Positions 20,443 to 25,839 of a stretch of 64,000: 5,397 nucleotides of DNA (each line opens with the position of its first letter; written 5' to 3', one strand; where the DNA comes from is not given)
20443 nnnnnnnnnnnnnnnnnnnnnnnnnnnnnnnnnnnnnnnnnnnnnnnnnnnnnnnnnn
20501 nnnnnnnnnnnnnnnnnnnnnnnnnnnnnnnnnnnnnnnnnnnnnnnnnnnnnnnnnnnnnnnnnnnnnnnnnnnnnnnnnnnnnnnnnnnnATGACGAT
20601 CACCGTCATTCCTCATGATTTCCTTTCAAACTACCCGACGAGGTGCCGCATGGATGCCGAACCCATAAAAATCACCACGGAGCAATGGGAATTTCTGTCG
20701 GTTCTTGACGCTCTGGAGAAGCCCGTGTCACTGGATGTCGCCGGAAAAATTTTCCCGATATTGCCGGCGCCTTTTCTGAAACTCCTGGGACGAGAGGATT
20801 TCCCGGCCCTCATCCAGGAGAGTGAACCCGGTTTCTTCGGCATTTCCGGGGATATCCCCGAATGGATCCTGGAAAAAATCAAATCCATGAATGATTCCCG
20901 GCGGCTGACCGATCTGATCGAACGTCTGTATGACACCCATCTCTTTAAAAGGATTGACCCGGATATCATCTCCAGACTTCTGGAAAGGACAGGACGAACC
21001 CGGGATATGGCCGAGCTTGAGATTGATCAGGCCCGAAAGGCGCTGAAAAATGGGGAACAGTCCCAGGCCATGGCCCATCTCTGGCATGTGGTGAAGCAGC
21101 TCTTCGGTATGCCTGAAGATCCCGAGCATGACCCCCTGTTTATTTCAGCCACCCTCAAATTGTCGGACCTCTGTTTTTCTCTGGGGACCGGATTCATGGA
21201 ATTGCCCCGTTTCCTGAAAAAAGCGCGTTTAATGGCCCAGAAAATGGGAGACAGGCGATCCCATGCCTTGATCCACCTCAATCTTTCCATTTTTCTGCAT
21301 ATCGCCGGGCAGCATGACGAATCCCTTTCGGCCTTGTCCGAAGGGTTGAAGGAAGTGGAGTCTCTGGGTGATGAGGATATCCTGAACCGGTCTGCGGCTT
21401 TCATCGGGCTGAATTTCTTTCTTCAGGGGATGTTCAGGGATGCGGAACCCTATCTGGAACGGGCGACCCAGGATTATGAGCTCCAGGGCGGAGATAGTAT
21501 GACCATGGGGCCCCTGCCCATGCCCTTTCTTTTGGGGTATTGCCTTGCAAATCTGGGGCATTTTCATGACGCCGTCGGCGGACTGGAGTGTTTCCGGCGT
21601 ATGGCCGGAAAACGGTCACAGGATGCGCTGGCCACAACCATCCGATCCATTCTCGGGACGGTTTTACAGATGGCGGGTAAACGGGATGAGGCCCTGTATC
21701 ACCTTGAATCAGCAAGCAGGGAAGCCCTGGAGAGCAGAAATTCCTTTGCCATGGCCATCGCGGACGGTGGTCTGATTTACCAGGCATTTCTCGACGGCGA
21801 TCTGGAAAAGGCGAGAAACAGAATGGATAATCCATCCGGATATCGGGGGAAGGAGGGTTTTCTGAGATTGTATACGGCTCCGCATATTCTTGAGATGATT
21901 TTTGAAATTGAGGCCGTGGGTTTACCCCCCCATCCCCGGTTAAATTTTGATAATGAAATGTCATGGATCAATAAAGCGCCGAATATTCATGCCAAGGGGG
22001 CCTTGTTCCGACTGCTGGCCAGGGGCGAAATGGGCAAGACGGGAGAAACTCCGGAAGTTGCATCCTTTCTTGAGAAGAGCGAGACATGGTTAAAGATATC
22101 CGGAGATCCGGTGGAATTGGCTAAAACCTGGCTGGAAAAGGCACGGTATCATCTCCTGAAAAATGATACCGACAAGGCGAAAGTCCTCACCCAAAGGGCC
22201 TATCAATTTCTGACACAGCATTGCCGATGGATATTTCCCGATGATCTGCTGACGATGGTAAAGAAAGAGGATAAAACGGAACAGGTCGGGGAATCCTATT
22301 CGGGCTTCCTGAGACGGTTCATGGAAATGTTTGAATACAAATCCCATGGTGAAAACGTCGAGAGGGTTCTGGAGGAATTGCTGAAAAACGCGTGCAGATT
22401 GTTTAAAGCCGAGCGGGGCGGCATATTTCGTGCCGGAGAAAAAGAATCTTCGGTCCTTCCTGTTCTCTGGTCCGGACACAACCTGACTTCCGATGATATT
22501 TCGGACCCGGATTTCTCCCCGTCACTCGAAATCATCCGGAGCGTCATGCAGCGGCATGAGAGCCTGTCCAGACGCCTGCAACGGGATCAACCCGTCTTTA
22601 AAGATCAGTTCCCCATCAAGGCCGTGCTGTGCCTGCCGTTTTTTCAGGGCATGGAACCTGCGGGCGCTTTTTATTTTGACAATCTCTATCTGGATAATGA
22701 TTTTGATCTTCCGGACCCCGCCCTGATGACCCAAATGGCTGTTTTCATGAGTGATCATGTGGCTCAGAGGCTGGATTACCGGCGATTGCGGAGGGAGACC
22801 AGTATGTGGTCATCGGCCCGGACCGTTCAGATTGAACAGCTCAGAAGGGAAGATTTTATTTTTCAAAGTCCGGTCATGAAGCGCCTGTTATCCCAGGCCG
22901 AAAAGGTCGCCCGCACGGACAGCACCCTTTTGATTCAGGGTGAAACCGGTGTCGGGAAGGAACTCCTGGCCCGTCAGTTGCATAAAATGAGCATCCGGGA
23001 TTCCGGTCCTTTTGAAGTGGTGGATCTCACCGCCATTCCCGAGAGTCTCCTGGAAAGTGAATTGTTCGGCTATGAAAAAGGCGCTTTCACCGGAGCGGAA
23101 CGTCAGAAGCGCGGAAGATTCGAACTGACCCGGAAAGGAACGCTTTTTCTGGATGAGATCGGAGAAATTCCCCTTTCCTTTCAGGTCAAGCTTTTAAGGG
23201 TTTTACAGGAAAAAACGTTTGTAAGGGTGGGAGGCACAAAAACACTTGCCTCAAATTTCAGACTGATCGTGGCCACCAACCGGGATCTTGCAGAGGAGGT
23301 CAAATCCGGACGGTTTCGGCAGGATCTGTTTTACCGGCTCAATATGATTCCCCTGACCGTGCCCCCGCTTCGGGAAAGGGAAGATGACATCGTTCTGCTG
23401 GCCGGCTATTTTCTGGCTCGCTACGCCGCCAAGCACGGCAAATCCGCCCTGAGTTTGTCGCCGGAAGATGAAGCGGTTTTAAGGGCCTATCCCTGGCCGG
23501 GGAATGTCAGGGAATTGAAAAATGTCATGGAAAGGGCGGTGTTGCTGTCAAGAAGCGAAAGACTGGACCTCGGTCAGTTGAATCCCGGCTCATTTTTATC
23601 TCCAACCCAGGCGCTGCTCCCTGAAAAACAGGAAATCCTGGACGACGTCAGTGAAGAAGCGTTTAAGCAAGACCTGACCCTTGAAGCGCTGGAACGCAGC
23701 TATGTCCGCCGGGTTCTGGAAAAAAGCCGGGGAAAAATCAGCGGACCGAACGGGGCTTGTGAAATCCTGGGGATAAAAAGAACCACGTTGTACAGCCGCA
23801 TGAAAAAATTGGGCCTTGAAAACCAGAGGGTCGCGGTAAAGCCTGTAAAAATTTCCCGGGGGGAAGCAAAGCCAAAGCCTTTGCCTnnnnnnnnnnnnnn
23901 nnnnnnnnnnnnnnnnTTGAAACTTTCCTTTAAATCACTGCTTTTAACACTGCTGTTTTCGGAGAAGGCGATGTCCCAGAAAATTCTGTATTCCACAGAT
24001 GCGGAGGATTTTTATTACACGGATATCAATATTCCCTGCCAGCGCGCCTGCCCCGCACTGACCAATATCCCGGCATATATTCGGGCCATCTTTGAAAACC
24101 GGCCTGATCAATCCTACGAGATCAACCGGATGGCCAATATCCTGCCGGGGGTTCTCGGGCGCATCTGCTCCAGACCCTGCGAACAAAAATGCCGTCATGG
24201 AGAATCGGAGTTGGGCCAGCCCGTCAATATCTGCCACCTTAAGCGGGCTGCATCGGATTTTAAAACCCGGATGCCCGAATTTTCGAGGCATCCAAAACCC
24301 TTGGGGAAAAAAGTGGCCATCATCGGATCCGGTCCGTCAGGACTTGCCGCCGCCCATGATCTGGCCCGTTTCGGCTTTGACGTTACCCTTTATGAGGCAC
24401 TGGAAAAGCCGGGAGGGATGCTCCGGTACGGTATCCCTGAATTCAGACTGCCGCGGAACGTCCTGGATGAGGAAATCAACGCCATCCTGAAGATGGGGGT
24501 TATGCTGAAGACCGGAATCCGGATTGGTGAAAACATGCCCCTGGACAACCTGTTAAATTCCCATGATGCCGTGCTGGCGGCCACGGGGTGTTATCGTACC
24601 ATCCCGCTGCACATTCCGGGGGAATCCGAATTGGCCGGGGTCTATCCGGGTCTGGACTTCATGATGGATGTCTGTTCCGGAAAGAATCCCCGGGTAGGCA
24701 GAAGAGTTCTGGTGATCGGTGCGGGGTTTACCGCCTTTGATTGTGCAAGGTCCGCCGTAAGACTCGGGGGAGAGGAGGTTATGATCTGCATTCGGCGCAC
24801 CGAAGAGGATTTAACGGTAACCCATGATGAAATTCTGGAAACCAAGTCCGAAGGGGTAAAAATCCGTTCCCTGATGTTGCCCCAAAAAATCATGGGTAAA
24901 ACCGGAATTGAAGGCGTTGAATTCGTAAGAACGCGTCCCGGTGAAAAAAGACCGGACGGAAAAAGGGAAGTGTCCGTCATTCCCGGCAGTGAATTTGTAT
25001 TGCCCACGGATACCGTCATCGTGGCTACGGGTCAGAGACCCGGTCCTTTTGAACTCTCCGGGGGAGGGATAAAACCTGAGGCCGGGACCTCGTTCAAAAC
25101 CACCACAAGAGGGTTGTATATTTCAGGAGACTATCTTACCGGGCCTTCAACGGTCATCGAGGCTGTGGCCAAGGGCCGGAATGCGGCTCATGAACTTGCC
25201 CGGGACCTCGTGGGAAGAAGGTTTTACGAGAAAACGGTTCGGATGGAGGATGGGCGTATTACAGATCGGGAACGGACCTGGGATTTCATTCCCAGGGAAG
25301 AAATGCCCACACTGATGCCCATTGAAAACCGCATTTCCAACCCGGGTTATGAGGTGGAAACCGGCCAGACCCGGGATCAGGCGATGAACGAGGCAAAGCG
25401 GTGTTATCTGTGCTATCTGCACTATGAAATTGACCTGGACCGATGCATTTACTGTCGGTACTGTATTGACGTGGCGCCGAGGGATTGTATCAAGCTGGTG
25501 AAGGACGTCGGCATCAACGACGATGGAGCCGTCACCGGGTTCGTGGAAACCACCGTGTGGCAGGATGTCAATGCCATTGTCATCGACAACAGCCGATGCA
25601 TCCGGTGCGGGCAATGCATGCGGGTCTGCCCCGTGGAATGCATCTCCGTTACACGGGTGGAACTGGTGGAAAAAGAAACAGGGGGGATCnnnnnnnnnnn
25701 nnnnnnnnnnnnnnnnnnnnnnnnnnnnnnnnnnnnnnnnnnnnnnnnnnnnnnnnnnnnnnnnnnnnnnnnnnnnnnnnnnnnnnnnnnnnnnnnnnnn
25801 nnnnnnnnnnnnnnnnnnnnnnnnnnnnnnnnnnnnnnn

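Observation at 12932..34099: Three paralogous 1040-1100 aa sigma54 activators with an unrecognised ~550-aa N-terminal sensor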

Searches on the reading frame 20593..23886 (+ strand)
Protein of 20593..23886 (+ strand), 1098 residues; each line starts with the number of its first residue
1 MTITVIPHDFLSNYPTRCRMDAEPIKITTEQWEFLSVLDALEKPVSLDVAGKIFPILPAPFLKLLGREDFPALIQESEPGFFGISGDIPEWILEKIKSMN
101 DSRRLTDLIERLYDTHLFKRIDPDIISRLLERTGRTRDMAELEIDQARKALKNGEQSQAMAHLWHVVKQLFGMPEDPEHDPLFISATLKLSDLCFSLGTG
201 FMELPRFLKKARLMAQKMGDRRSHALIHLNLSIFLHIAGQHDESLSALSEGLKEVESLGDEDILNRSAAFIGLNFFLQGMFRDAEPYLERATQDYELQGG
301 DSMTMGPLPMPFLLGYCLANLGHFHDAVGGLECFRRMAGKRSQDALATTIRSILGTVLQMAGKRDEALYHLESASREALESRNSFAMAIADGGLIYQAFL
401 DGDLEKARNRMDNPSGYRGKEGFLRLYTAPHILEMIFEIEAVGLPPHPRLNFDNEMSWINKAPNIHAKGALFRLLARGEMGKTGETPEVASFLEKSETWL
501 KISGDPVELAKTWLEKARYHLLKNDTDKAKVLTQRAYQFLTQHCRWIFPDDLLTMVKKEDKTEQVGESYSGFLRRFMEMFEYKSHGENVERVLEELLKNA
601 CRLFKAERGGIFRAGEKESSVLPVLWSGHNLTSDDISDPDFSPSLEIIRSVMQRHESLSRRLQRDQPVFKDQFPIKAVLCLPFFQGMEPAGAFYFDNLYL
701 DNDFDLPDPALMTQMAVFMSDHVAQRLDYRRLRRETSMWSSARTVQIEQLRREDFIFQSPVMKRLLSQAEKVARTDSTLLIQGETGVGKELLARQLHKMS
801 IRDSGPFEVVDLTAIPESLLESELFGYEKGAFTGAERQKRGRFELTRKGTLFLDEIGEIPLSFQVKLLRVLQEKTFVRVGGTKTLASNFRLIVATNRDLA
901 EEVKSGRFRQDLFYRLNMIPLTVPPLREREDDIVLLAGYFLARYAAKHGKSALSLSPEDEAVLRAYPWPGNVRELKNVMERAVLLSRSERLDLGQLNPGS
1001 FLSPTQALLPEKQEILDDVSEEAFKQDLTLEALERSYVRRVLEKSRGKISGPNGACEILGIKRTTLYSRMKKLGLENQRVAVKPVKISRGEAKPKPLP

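Call 6: search_protein_families(library=pfam, proteins=[window:20593-23886:+], max_evalue=1)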
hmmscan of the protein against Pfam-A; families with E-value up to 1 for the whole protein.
window:20593-23886:+ (1098 aa): 23 families
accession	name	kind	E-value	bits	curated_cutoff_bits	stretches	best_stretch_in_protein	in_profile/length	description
PF00158.32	Sigma54_activat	-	7.1e-67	224.7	20.2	1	756-921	2-167/168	Sigma-54 interaction domain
PF25601.1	AAA_lid_14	-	1.2e-22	79.9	27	1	927-998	1-72/87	AAA+ ATPase lid domain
PF14532.12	Sigma54_activ_2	-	1.5e-17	64.5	25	1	758-926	3-138/138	Sigma-54 interaction domain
PF07728.20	AAA_5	-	3.2e-07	30.9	22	1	779-898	2-124/139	AAA domain (dynein-related subfamily)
PF02954.25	HTH_8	-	8.6e-07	29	22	1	1029-1073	1-42/42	Bacterial regulatory protein, Fis family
PF13424.12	TPR_12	-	1.7e-06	28.6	30.1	1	225-294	3-74/77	Tetratricopeptide repeat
PF07724.20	AAA_2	-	1.5e-05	25.5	27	1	777-905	4-133/166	AAA domain (Cdc48 subfamily)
PF07719.23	TPR_2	-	5.5e-05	23.4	27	0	271-293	7-29/34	Tetratricopeptide repeat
PF01078.27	Mg_chelatase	-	0.00015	21.7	20.3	1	778-897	24-158/207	Magnesium chelatase, subunit ChlI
PF01590.32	GAF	-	0.0013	19.7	22.4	1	589-718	2-128/133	GAF domain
PF13185.12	GAF_2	-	0.0019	18.9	28.6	1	588-697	3-109/136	GAF domain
PF20720.3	nSTAND3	-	0.0038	17.4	27.2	1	763-804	4-45/155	Novel STAND NTPase 3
PF00515.34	TPR_1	-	0.0073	16.5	27.8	0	272-291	8-27/34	Tetratricopeptide repeat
PF00004.35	AAA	-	0.023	15.6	21.2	1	779-911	1-126/131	ATPase family associated with various cellular activities (AAA)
PF13191.12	AAA_16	-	0.024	15.6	32.6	1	759-807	6-60/167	AAA ATPase domain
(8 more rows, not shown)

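Call 7: search_protein_families(library=ncbifam, proteins=[window:20593-23886:+], max_evalue=1)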
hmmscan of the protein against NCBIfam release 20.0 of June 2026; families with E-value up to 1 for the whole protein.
window:20593-23886:+ (1098 aa): 35 families (the best 25 are shown)
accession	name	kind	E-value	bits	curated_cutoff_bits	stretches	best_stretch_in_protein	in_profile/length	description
NF003451.0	PRK05022.1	equivalog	1.3e-104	350.8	476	1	671-1076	108-511/512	nitric oxide reductase transcriptional regulator NorR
TIGR01817.1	nifA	equivalog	2.7e-101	340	528.85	1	588-992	19-434/534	nif-specific transcriptional activator NifA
NF041552.1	TF_PrdR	equivalog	1.6e-97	327.2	795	1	752-1072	266-575/577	sigma-54 dependent transcriptional regulator PrdR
TIGR02915.1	PEP_resp_reg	equivalog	7.3e-96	321.7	502.6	1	751-1075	137-444/445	PEP-CTERM-box response regulator transcription factor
NF011958.0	PRK15429.1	equivalog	4.7e-94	316.3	830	1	710-1079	331-690/692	formate hydrogenlyase transcriptional activator FlhA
NF008469.0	PRK11361.1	equivalog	3.1e-93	313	714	1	747-1076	137-457/461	acetoacetate metabolism transcriptional regulator AtoC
NF038308.1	RNA_repair_RtcR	equivalog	5.2e-92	309.4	650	1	724-1072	152-515/530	RNA repair transcriptional activator RtcR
NF050807.1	TransRegFlbDCaul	equivalog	3.7e-87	293.1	750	1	752-1080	117-445/454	sigma-54-dependent transcriptional regulator FlbD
TIGR01818.1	ntrC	equivalog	1e-86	291.6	558.6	1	742-1073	123-463/463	nitrogen regulation protein NR(I)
TIGR02329.1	propionate_PrpR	equivalog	2.6e-86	290.3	499.2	1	733-1072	192-526/526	propionate catabolism operon regulatory protein PrpR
NF011953.0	PRK15424.1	equivalog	4.6e-83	279.6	703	1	710-1072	172-533/538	propionate catabolism operon regulatory protein PrpR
NF049963.1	RespRegFlgRCampy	domain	2.3e-81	273.8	750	1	739-990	122-371/429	fla regulon two-component system response regulator FlgR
NF041906.1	V4R_TF_MobR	exception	6.7e-80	269.1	999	1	758-1072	237-543/544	phenol degradation transcriptional regulator MobR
NF007689.0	PRK10365.1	equivalog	1.1e-77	261.7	760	1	754-995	140-381/441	sigma-54-dependent response regulator transcription factor ZraR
NF051870.1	NAssimRespRegNtrX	equivalog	2.1e-76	257.7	600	1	726-1075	118-452/452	nitrogen assimilation response regulator NtrX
NF008085.0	PRK10820.1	equivalog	4.4e-70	236.8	576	1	753-1079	204-516/520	transcriptional regulator TyrR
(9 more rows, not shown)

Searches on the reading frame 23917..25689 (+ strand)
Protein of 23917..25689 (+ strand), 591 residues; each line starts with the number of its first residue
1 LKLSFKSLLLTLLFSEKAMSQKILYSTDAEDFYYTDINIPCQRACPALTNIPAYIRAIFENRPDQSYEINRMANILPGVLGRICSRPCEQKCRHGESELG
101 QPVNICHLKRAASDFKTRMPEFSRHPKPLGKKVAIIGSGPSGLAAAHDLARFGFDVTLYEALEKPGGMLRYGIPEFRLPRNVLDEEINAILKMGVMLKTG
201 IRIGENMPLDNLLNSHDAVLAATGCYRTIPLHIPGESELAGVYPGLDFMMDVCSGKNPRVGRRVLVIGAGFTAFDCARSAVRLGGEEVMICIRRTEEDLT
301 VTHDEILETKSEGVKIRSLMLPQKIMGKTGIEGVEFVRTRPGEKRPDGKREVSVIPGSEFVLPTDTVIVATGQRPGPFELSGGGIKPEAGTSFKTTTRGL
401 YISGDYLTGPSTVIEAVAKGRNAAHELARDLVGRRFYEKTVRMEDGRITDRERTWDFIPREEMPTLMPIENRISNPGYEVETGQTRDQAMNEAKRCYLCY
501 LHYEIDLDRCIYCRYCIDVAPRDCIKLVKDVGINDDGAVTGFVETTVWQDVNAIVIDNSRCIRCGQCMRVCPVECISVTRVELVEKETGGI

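Call 10: search_protein_families(library=pfam, proteins=[window:23917-25689:+], max_evalue=0.001)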
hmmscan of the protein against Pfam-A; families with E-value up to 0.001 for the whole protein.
window:23917-25689:+ (591 aa): 20 families
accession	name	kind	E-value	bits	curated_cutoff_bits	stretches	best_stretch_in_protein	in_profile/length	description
PF07992.20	Pyr_redox_2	-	3.1e-23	83.1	26.1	1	131-420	1-291/291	Pyridine nucleotide-disulphide oxidoreductase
PF14691.11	Fer4_20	-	4.2e-17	62.4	25.8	1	39-117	30-109/113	Dihydroprymidine dehydrogenase domain II, 4Fe-4S cluster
PF13450.12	NAD_binding_8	-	8.4e-10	39.2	21.9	1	135-170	1-36/68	NAD(P)-binding Rossmann-like domain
PF00070.33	Pyr_redox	-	2.3e-08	34.9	22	0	132-166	1-35/82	Pyridine nucleotide-disulphide oxidoreductase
PF01593.30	Amino_oxidase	-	1.6e-07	31.4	19.8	1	141-167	2-28/443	Flavin containing amine oxidoreductase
PF00037.32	Fer4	-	1.8e-07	31.1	21.1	1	554-577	1-24/24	4Fe-4S binding domain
PF12838.12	Fer4_7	-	2e-07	31.8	27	1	509-575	1-52/52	4Fe-4S dicluster domain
PF01266.30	DAO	-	1e-06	29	27.9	1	132-166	1-35/353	FAD dependent oxidoreductase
PF13237.11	Fer4_10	-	1.5e-06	28.5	25.5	1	554-573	2-21/53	4Fe-4S dicluster domain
PF13738.12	Pyr_redox_3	-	6.5e-06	26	30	0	134-159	168-193/305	Pyridine nucleotide-disulphide oxidoreductase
PF12831.13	FAD_oxidored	-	1.5e-05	25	27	1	133-169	2-38/416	FAD dependent oxidoreductase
PF12797.12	Fer4_2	-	3.9e-05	23.8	24.5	1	554-573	3-22/22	4Fe-4S binding domain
PF12837.12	Fer4_6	-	5.7e-05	23.3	25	1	554-576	2-24/24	4Fe-4S binding domain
PF01134.28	GIDA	-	6.9e-05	22.5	22.1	0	132-160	1-29/391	Glucose inhibited division protein A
PF01262.27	AlaDh_PNT_C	-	0.00013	21.9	23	0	250-291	16-57/214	Alanine dehydrogenase/PNT, C-terminal domain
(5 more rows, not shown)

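Call 61: search_protein_families(library=ncbifam, proteins=[window:23917-25689:+], max_evalue=1e-10)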
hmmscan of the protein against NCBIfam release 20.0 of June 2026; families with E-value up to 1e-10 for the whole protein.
window:23917-25689:+ (591 aa): 17 families
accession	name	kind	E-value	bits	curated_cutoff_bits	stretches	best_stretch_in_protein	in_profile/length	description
NF009410.0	PRK12771.1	subfamily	7.8e-113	378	516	1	28-579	37-563/566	NAD(P)-binding protein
NF009454.0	PRK12814.1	equivalog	3.9e-105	352.6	916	1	35-571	98-628/657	putative NADPH-dependent glutamate synthase small subunit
TIGR01316.1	gltA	equivalog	1.5e-90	304.1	471.75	1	36-427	33-445/449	NADPH-dependent glutamate synthase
NF009414.0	PRK12778.1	equivalog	2.3e-82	277.5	1103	1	40-430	338-748/752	bifunctional dihydroorotate dehydrogenase B NAD binding subunit/NADPH-dependent glutamate synthase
NF010590.0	PRK13984.1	equivalog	6.1e-72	242.6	946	1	41-429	198-604/611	putative oxidoreductase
TIGR03315.1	Se_ygfK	equivalog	1.1e-68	231.7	835.3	1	39-574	445-936/1012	putative selenate reductase subunit YgfK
TIGR01318.1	gltD_gamma_fam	subfamily_domain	1.8e-67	228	482.95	1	40-428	49-462/467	glutamate synthase, small subunit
NF009409.0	PRK12770.1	subfamily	6.8e-66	222.7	343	1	124-431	12-350/360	putative glutamate synthase subunit beta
NF009408.0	PRK12769.1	equivalog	1.7e-61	208.2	1003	1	41-429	236-649/659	formate-dependent uric acid utilization protein AegA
NF009413.0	PRK12775.1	equivalog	2.6e-60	204.3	1895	1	40-431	340-754/1006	putative trifunctional 2-polyprenylphenol hydroxylase/glutamate synthase subunit beta/ferritin domain-containing protein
NF009451.0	PRK12809.1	equivalog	6.4e-51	173.4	1154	1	33-427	211-630/639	formate-dependent uric acid utilization protein YgfT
TIGR01317.1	GOGAT_sm_gam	subfamily_domain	1.9e-48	165.5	447.7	1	40-433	50-480/485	glutamate synthase small subunit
NF009415.0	PRK12779.1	equivalog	1.1e-42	146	1519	1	43-431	212-626/944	putative bifunctional glutamate synthase subunit beta/2-polyprenylphenol hydroxylase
NF045663.1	diclust_near_Sec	equivalog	1e-41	142.9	530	1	40-227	19-201/759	pyridine nucleotide-disulfide oxidoreductase/dicluster-binding protein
TIGR03997.1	mycofact_OYE_2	equivalog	1.7e-15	56.5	793.15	1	88-235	341-482/645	mycofactocin system FadH/OYE family oxidoreductase 2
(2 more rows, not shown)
